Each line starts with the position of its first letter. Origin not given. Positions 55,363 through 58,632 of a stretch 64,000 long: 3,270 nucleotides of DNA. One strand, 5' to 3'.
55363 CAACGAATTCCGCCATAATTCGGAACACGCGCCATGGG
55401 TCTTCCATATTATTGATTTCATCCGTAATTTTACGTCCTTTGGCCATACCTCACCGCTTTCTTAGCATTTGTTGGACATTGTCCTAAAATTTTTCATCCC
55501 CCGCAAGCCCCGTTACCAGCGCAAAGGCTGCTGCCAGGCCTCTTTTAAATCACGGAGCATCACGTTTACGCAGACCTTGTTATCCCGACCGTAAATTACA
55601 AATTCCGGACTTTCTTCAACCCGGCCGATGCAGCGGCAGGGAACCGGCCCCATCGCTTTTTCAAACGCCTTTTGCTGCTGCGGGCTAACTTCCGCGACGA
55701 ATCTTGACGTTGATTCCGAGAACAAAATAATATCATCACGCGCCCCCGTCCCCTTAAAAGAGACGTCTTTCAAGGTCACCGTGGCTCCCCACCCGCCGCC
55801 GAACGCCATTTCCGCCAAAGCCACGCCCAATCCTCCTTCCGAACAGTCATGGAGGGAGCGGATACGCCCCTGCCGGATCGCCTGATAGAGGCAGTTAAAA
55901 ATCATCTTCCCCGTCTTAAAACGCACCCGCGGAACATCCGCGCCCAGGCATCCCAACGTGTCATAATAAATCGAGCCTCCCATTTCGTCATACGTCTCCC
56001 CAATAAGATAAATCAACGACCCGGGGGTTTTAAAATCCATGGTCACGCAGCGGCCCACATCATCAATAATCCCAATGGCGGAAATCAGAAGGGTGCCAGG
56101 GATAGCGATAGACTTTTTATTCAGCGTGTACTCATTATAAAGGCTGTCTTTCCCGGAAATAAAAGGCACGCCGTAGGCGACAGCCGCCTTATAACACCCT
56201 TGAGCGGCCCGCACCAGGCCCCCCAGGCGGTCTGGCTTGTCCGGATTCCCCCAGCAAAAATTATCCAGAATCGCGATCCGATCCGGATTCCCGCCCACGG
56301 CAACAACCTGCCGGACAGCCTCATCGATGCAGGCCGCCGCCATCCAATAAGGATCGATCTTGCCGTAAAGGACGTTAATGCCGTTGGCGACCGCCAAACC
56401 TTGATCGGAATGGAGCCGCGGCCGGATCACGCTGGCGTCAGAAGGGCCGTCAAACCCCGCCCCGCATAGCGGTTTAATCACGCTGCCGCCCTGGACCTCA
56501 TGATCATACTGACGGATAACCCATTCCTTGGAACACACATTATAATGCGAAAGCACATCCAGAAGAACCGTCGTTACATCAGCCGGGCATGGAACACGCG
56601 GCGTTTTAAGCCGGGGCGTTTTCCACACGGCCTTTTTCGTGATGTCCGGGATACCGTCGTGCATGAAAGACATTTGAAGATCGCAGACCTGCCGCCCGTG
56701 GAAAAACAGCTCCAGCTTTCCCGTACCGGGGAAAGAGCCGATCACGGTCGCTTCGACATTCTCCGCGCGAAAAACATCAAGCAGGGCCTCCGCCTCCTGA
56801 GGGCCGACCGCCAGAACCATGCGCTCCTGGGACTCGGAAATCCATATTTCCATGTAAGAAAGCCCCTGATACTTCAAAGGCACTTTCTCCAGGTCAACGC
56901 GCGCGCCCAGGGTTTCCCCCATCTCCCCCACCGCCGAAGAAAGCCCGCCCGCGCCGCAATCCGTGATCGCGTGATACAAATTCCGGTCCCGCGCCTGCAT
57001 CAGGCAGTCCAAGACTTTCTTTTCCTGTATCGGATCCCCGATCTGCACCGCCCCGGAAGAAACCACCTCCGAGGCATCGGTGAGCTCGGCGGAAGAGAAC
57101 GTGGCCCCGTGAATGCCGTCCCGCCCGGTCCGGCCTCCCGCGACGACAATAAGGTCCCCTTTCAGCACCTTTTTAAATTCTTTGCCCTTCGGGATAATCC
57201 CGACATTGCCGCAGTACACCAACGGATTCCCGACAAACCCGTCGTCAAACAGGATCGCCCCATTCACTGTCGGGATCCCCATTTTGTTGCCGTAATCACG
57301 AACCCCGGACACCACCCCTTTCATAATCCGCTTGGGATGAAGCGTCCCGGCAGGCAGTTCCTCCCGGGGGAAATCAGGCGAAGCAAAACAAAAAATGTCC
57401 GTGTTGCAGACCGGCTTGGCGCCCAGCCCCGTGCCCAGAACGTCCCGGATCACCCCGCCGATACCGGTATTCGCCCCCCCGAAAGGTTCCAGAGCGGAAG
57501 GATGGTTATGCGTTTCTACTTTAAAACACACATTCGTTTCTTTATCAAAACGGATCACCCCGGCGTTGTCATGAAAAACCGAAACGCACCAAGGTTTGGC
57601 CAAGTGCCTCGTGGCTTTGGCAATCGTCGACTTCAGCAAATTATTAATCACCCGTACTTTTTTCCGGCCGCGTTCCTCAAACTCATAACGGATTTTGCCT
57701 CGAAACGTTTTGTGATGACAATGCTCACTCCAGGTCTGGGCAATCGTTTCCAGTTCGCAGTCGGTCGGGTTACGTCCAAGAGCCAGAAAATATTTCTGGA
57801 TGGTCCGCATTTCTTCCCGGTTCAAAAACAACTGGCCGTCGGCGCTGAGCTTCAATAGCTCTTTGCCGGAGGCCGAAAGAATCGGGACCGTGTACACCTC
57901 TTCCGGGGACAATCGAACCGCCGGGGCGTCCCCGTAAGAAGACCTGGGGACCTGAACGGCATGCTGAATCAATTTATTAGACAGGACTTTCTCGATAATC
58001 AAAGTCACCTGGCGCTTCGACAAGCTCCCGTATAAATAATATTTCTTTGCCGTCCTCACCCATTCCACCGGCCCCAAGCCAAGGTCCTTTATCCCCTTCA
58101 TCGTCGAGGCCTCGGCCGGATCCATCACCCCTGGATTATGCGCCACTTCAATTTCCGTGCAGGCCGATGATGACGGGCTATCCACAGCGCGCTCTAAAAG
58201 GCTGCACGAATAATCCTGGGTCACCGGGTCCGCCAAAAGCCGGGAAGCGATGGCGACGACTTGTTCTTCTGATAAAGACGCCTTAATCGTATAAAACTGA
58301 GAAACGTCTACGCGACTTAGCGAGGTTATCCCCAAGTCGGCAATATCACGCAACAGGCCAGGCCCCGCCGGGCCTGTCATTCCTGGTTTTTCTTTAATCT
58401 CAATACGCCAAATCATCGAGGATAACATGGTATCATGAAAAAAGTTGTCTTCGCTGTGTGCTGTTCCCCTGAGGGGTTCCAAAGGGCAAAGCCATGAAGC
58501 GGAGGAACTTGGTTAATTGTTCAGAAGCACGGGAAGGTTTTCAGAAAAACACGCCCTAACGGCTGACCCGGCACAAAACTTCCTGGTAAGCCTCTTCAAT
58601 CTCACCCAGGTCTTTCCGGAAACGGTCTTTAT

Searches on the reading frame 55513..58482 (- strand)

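Call 91: search_protein_families(library=pfam, proteins=[window:55513-58482:-], max_evalue=0.00001)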
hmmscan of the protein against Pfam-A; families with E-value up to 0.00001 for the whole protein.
window:55513-58482:- (989 aa): 4 families
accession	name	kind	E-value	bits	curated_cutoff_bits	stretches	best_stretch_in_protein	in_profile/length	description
PF02769.27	AIRS_C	-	6.7e-52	176.2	23.1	2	442-592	3-153/156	AIR synthase related protein, C-terminal domain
PF00586.29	AIRS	-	8e-31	107.2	24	2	305-430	2-112/112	AIR synthase related protein, N-terminal domain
PF18072.6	FGAR-AT_linker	-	1.5e-18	67.5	26.6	1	211-258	3-50/50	Formylglycinamide ribonucleotide amidotransferase linker domain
PF02700.19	PurS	-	2.6e-12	47.1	22.2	1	26-93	3-75/77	Phosphoribosylformylglycinamidine (FGAM) synthase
